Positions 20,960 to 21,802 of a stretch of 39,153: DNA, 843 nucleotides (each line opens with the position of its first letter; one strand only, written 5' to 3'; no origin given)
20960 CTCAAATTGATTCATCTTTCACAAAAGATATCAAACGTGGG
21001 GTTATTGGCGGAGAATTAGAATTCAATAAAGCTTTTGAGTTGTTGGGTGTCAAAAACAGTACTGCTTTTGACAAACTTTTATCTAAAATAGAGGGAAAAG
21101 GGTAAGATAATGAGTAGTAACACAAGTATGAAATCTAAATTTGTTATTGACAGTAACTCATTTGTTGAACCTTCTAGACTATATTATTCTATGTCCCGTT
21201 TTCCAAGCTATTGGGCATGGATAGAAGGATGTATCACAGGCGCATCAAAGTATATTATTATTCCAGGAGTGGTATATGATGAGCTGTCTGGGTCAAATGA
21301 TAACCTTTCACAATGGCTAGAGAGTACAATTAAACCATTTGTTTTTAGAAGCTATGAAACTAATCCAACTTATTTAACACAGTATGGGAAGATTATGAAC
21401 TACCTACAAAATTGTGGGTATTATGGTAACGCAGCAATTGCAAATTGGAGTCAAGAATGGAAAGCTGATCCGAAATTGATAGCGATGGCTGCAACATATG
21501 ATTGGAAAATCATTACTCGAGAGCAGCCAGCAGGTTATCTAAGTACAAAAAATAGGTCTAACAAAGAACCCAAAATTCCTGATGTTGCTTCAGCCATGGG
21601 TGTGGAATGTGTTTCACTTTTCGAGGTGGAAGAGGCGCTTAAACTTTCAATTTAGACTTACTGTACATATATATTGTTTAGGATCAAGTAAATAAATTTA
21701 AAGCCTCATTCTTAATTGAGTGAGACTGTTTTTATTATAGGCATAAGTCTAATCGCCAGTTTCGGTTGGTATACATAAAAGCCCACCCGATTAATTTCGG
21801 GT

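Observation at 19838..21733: Autonomous accessory cassette: HTH-M78 (ImmA/IrrE) metallopeptidase plus DUF4411 PIN-like protein between the endolysin and attP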

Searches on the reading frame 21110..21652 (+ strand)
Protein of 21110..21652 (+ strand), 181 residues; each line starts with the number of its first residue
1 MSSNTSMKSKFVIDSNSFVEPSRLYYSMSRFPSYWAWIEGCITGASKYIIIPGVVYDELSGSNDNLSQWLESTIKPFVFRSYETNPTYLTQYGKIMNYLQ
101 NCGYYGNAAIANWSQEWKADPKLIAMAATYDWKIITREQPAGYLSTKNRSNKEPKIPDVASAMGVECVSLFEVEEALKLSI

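Call 4: search_protein_families(library=pfam, proteins=[window:21110-21652:+], max_evalue=1)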
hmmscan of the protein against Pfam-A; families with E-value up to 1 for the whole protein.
window:21110-21652:+ (181 aa): 1 family
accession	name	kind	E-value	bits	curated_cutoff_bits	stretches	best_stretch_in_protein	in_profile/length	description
PF14367.12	DUF4411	-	3.2e-28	99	23.5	1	11-177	1-155/159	Domain of unknown function (DUF4411)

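Call 5: search_protein_families(library=padloc, proteins=[window:21110-21652:+], max_evalue=1)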
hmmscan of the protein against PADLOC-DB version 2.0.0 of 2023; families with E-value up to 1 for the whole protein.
window:21110-21652:+ (181 aa): 0 families

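Call 6: search_protein_families(library=phrogs, proteins=[window:21110-21652:+], max_evalue=0.01)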
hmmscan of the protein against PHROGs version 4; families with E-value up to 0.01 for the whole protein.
window:21110-21652:+ (181 aa): 1 family
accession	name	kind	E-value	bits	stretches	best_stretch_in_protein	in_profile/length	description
phrog_11126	-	unknown function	4.4e-26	92.6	1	10-176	3-158/167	-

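Call 7: search_protein_families(library=ncbifam, proteins=[window:21110-21652:+], max_evalue=1)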
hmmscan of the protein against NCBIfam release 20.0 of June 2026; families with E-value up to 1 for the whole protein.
window:21110-21652:+ (181 aa): 0 families

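Call 17: find_homologous_proteins(query=window:21110-21652:+)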
Query window:21110-21652:+ (181 aa): 8 proteins with E <= 0.001 among 14 candidates.
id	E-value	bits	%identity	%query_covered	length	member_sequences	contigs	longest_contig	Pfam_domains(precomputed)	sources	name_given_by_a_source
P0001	1.7e-114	398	100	97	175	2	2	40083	PF14367.13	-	-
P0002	1.5e-79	284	70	98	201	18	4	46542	PF14367.13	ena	-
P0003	2.8e-78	280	67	99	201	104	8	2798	PF14367.13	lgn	-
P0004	1.5e-70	254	61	99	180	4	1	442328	PF14367.13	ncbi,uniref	ncbi:DUF4411 family protein [Companilactobacillus muriivasis]|uniref:DUF4411 family protein n=1 Tax=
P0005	6.9e-70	252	60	99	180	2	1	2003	PF14367.13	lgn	-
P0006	1.4e-66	241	58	99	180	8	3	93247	PF14367.13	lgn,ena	-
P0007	3.1e-49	185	66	70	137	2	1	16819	PF14367.13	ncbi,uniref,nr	ncbi:DUF4411 family protein [Lentilactobacillus farraginis]|uniref:DUF4411 family protein n=1 Tax=Le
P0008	1.2e-27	115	51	62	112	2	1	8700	PF14367.13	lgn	-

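Call 20: find_homologous_proteins(query=A1)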
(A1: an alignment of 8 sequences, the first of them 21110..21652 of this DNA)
Query A1 (8 sequences) (181 aa, profile of the alignment): 166 proteins with E <= 0.001 among 4015 candidates; the best 120 are listed.
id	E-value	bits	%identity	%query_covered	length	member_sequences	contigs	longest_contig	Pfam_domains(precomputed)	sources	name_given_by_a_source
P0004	1.6e-105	368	61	99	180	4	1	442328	PF14367.13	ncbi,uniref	ncbi:DUF4411 family protein [Companilactobacillus muriivasis]|uniref:DUF4411 family protein n=1 Tax=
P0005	1.3e-104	366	60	99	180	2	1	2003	PF14367.13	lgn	-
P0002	2.2e-103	362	70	98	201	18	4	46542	PF14367.13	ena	-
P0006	7.7e-103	360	58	99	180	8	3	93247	PF14367.13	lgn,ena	-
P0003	2.5e-102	358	67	99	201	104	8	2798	PF14367.13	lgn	-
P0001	1.9e-94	332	100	97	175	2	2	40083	PF14367.13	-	-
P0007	4.1e-73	263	66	70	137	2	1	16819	PF14367.13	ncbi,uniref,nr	ncbi:DUF4411 family protein [Lentilactobacillus farraginis]|uniref:DUF4411 family protein n=1 Tax=Le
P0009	4.7e-67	243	49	100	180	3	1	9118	PF14367.13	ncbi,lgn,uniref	ncbi:DUF4411 family protein [Levilactobacillus brevis]|uniref:DUF4411 family protein n=1 Tax=Levilac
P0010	3.0e-65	237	47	96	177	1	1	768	PF14367.13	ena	-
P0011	1.8e-64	235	48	97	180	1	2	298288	PF14367.13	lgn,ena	-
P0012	4.6e-64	233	47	96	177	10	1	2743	PF14367.13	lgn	-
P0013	5.1e-63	230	45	96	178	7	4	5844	PF14367.13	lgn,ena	-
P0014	8.7e-63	229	51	95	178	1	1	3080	PF14367.13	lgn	-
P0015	1.1e-61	226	50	96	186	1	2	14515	PF14367.13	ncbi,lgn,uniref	ncbi:DUF4411 family protein [Schleiferilactobacillus harbinensis]|uniref:DUF4411 family protein n=1 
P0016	3.8e-61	224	44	94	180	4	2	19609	PF14367.13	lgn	-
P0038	1.3e-36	144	36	96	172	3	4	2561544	PF14367.13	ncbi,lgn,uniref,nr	ncbi:DUF4411 family protein [Staphylococcus petrasii]|uniref:DUF4411 family protein n=2 Tax=Staphylo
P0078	5.0e-28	116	30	96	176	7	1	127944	PF14367.13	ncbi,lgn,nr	ncbi:DUF4411 family protein [Listeria monocytogenes]|nr:DUF4411 family protein [Listeria monocytogen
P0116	8.8e-22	96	33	96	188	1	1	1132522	PF14367.13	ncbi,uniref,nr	ncbi:DUF4411 family protein [Bifidobacterium pseudolongum]|uniref:PIN domain-containing protein n=1 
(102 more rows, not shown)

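Call 29: find_related_loci(query=A4, collection=viral_contigs, flank=8000)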
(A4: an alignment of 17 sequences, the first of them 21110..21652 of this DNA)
Query A4 (181 aa) in viral_contigs; peptide patterns used: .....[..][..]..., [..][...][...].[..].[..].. (x = any residue, [..] = any of these).
96 stretches matched a pattern; 9 encode a relative of the query (tblastn E <= 1e-3); 9 distinct loci.
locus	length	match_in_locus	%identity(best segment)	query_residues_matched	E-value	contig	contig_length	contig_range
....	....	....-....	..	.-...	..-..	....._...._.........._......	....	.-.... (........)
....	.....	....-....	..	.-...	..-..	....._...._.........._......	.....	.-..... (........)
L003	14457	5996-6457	33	9-173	6e-19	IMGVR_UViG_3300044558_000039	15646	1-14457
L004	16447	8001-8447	25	10-171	1e-13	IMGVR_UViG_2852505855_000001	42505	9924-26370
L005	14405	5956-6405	29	10-173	6e-14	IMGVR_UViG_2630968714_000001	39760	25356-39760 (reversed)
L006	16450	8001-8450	29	10-173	6e-14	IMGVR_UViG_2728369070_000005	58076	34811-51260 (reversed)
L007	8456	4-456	26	10-173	8e-14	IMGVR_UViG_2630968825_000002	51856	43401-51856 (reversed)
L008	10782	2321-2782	33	9-173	9e-14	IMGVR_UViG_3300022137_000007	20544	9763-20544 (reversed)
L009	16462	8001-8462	33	9-173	7e-14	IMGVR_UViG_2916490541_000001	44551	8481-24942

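Call 34: predict_structure(alignment_id=A2)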
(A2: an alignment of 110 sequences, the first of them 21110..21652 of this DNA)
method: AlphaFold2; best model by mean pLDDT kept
length: 181 residues; sequences in the alignment: 110
mean_pLDDT: 94.9   pTM: 0.90
mean pLDDT of the five models: 94.9, 94.9, 94.7, 94.5, 94.1
residues with pLDDT >= 90: 170; 70-90: 5; 50-70: 5; < 50: 1
segments of 3 or more residues with pLDDT < 50: none
pLDDT, mean of each block of 10 residues (from residue 1): 66 98 96 97 96 97 96 98 97 98 97 96 98 97 93 97 98 95 80
secondary structure, 60 per line:
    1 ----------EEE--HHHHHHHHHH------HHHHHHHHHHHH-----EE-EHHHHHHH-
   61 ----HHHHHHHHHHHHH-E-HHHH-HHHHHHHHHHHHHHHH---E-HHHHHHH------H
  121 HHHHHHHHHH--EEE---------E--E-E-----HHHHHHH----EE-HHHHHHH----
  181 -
elements in order: E11-13 H16-25 H32-43 H53-59 H65-77 H81-84 H86-101 H107-113 H120-130 E133-135 H156-162 H170-176

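Call 41: fold_search(model_id=the predicted structure, library=pdb)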
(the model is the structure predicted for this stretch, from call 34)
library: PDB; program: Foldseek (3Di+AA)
matches with E <= 10: 166; with E <= 0.001: 14
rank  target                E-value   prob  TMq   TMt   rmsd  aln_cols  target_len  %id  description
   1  6ifc_A                3.9e-04  1.00  0.49  0.64   4.4       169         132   11  Crystal structure of VapBC from Salmonella typhimurium (released 2020-01-29)
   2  6a7v_G                3.9e-04  1.00  0.50  0.63   5.9       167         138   15  Crystal structure of Mycobacterium tuberculosis VapBC11 toxin-antitoxin complex (released 2018-10-10)
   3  3zvk_A                4.6e-04  1.00  0.44  0.55   7.8       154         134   16  Crystal structure of VapBC2 from Rickettsia felis bound to a DNA fragment from their promoter (released 2011-12-14)
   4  3tnd_A                5.2e-04  1.00  0.44  0.57   4.5       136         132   15  Crystal structure of Shigella flexneri VapBC toxin-antitoxin complex (released 2011-11-02)
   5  3zvk_B                6.6e-04  1.00  0.43  0.56   4.8       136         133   16  Crystal structure of VapBC2 from Rickettsia felis bound to a DNA fragment from their promoter (released 2011-12-14)
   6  2h1c_A                7.4e-04  1.00  0.50  0.63   4.5       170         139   16  Crystal Structure of FitAcB from Neisseria gonorrhoeae (released 2006-09-26)
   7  3zvk_C                7.4e-04  1.00  0.43  0.56   4.9       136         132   16  Crystal structure of VapBC2 from Rickettsia felis bound to a DNA fragment from their promoter (released 2011-12-14)
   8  6a7v_C                7.4e-04  1.00  0.49  0.62   5.9       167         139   15  Crystal structure of Mycobacterium tuberculosis VapBC11 toxin-antitoxin complex (released 2018-10-10)
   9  5ed0_A                7.4e-04  1.00  0.42  0.55   4.8       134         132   16  Structure of the Shigella flexneri VapC mutant D7N (released 2016-02-17)
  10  5ecw_B                7.9e-04  1.00  0.46  0.64   4.9       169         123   12  Structure of the Shigella flexneri VapC mutant D7A (released 2016-02-17)
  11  6sd6_D                8.3e-04  1.00  0.48  0.63   5.8       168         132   15  Structure of VapBC from Shigella sonnei (released 2020-08-26)
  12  5ecd_A                8.3e-04  1.00  0.43  0.56   4.8       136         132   16  Structure of the Shigella flexneri VapC mutant D98N crystal form 1 (released 2016-02-17)
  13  6sd6_C                9.4e-04  1.00  0.50  0.63   5.1       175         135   14  Structure of VapBC from Shigella sonnei (released 2020-08-26)
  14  9h6a_A                9.9e-04  1.00  0.46  0.60   6.2       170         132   14  Crystal structure of the E. coli F-plasmid VapBC toxin-antitoxin complex (released 2024-12-18)
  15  6a7v_A                1.1e-03  1.00  0.51  0.65   5.8       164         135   15  Crystal structure of Mycobacterium tuberculosis VapBC11 toxin-antitoxin complex (released 2018-10-10)
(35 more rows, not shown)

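Call 51: search_solved_structures(query=A2, max_evalue=1, show_alignments=2)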
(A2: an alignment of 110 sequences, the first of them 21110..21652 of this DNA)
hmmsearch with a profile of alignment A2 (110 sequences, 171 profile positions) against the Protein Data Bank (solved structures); distinct sequences matched with E-value up to 1: 4.
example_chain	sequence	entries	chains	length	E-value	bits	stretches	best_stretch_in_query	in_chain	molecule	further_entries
9vzy_D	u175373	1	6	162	1.7e-17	66.7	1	6-164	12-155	DUF4411 family protein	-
9vzz_A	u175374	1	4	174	3e-16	62.7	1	11-164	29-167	DUF4411 family protein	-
3zvk_A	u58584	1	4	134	0.06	16.1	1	24-131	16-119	TOXIN OF TOXIN-ANTITOXIN SYSTEM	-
4pqi_A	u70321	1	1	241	0.41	13.4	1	38-76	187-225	In2-1 family protein, glutathione transferase lambda3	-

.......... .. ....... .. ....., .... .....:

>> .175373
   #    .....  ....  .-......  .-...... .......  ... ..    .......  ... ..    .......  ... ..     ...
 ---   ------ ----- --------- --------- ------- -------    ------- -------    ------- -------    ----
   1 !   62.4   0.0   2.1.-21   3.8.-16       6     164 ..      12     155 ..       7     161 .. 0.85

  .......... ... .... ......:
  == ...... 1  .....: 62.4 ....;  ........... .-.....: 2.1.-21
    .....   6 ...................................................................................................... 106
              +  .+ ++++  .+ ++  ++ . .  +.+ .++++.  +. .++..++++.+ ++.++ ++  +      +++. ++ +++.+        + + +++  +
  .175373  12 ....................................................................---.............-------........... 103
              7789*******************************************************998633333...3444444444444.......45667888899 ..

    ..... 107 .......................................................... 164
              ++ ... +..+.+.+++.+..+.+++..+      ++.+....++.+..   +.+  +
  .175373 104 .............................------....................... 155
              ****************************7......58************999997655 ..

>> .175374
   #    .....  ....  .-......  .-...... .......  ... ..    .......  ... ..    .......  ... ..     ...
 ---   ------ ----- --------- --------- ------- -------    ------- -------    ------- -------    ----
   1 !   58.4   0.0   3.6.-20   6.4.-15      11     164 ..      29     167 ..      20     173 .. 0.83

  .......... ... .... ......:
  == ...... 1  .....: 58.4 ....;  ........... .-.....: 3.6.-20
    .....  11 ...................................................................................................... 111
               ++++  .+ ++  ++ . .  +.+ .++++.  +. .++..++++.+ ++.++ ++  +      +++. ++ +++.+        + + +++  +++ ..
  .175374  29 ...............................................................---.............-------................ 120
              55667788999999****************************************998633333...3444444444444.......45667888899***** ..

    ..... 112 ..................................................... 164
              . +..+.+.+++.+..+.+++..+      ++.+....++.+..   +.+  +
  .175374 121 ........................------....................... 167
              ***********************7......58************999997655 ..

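Call 54: search_solved_structures(query=window:21110-21652:+, max_evalue=1, show_alignments=1)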
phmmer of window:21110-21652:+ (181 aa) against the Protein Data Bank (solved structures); distinct sequences matched with E-value up to 1: 3.
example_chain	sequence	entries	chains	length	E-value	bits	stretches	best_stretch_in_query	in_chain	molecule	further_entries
9vzy_D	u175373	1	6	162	0.0032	20.4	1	116-173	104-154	DUF4411 family protein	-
9vzz_A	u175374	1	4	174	0.014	18.3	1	116-173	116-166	DUF4411 family protein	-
2et6_A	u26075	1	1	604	0.15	14.9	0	90-116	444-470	(3R)-hydroxyacyl-CoA dehydrogenase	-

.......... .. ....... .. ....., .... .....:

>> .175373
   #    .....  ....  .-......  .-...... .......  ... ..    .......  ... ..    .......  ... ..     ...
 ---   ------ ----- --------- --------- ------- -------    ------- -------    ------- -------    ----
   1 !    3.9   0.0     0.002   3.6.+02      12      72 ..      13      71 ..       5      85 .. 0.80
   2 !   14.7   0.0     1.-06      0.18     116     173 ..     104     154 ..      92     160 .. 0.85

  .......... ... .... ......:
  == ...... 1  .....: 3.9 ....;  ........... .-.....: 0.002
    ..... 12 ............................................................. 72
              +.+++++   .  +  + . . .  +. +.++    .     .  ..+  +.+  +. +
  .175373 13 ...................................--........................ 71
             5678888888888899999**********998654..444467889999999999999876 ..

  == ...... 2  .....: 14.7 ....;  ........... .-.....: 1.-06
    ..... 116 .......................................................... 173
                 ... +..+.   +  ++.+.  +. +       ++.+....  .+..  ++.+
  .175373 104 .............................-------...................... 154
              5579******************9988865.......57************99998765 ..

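Call 69: find_encoding_contigs(protein=P0002, flank=8000, max_places=4)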
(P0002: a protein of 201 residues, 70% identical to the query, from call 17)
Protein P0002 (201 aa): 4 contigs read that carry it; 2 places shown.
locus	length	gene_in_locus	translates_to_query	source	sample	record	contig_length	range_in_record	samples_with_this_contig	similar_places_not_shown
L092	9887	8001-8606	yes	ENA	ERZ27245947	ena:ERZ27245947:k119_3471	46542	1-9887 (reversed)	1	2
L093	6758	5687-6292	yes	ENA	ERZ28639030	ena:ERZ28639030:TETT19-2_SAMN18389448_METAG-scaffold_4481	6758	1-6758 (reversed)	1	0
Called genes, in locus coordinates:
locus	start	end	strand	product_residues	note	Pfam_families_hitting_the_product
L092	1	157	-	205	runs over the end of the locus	PF00078:RVT_1, PF08388:GIIM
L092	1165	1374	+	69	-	-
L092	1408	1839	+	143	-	PF01223:Endonuclease_NS (weak), PF13930:Endonuclea_NS_2 (faint)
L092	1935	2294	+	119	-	-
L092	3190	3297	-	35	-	-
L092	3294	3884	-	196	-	-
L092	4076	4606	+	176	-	PF00561:Abhydrolase_1 (weak)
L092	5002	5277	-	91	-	PF01527:HTH_Tnp_1 (weak)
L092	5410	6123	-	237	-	PF12787:EcsC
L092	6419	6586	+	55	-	-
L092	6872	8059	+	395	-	PF06114:Peptidase_M78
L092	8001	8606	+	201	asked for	PF14367:DUF4411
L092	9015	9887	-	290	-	?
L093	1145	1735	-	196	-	-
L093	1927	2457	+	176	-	PF00561:Abhydrolase_1 (weak)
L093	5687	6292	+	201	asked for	PF14367:DUF4411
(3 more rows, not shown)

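Call 76: search_protein_representatives(alignment_id=A2)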
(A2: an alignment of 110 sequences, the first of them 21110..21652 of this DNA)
Query: 110 sequences, 171 profile positions. Proteins with E-value up to 0.001 (for the whole library): 6393; up to 1e-10: 3199; up to 1e-30: 303. The best 150 are listed.
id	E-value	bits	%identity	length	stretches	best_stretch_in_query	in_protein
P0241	5.5e-63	227.9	-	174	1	2-171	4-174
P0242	6.2e-63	227.7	-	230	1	2-170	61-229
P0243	1.3e-61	223.4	-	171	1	3-170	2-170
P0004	3.9e-60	218.6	-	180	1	3-171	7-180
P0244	4.2e-60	218.5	-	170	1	3-170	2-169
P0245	3.3e-59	215.6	-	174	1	2-171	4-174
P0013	5.0e-59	215.0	-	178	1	3-171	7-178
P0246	9.3e-59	214.1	-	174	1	3-170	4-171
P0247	1.2e-58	213.8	-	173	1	3-170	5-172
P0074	3.2e-58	212.4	-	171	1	1-170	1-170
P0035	7.8e-58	211.1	-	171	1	4-170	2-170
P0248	9.6e-58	210.8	-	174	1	3-171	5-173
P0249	2.0e-57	209.8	-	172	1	4-170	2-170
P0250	2.6e-56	206.2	-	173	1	2-170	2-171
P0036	5.2e-56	205.2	-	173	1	2-171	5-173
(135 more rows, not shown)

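Call 78: find_encoding_contigs(protein=P0038, flank=4000, max_places=2)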
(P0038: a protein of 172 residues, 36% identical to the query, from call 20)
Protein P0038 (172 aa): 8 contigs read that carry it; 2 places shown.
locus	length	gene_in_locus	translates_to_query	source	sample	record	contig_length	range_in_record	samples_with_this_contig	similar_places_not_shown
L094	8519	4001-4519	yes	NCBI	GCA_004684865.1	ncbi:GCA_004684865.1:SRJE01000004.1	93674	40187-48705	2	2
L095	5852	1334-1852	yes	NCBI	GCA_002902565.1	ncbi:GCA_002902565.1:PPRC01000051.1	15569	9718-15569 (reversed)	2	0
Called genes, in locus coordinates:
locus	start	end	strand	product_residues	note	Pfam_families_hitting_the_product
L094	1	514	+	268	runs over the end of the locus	PF02361:CbiQ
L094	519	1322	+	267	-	PF01416:PseudoU_synth_1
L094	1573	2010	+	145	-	PF00572:Ribosomal_L13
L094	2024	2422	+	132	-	PF00380:Ribosomal_S9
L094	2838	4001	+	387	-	PF06114:Peptidase_M78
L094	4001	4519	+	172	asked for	PF14367:DUF4411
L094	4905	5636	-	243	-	PF02146:SIR2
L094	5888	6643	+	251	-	PF08220:HTH_DeoR, PF08279:HTH_11, PF00392:GntR (weak), PF00455:DeoRC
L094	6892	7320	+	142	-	PF02502:LacAB_rpiB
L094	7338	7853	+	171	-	PF02502:LacAB_rpiB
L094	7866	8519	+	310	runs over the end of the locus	PF00294:PfkB, PF08543:Phos_pyr_kin (weak)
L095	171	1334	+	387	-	PF06114:Peptidase_M78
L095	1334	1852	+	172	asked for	PF14367:DUF4411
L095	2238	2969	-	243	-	PF02146:SIR2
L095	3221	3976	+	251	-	PF08220:HTH_DeoR, PF08279:HTH_11, PF00392:GntR (weak), PF00455:DeoRC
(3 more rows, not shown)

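Call 79: find_encoding_contigs(protein=P0078, flank=4000, max_places=2)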
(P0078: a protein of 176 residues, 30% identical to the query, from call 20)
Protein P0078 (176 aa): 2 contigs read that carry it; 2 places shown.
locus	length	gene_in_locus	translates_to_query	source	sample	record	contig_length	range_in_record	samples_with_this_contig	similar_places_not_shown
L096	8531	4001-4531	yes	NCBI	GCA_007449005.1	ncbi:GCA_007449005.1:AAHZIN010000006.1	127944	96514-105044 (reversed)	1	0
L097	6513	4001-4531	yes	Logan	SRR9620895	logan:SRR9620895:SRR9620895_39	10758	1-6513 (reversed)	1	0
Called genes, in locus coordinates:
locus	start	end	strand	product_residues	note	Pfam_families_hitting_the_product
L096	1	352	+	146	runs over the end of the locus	PF00413:Peptidase_M10 (faint)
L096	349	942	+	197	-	-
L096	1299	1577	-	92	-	-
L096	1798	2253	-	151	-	-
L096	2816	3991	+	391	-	PF06114:Peptidase_M78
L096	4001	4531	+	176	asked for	PF14367:DUF4411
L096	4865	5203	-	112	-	-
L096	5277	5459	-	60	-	-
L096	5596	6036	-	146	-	PF01337:Barstar (weak)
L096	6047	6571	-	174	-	PF00545:Ribonuclease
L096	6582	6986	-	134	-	-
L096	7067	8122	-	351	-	-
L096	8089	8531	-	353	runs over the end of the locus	PF05593:RHS_repeat (faint)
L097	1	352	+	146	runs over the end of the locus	PF00413:Peptidase_M10 (faint)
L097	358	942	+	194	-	-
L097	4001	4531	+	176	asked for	PF14367:DUF4411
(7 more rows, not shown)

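Call 80: find_encoding_contigs(protein=P0116, flank=4000, max_places=2)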
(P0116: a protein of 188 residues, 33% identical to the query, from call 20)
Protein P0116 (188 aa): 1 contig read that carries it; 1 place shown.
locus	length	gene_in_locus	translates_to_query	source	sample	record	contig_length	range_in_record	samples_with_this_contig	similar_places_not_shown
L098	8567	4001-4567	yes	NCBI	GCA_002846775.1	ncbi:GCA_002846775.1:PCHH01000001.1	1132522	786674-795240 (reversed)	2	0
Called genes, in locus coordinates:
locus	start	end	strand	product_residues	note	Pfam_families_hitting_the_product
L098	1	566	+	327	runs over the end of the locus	-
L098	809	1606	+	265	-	PF06966:DUF1295, PF02544:Steroid_dh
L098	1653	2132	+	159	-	PF13302:Acetyltransf_3 (weak), PF00583:Acetyltransf_1, PF13673:Acetyltransf_10, PF13508:Acetyltransf_7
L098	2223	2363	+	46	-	-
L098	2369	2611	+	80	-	PF06769:YoeB_toxin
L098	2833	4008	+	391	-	PF06114:Peptidase_M78 (weak)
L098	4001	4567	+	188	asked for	PF14367:DUF4411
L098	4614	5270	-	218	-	PF02661:Fic (weak)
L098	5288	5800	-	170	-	PF13274:SocA_Panacea (faint)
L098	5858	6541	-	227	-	PF23894:LD_SV2 (faint), PF13576:Pentapeptide_3 (faint), PF13599:Pentapeptide_4 (weak)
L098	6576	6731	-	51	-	PF11907:DUF3427 (weak)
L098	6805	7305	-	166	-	-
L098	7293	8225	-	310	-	-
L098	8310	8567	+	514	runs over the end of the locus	PF00145:DNA_methylase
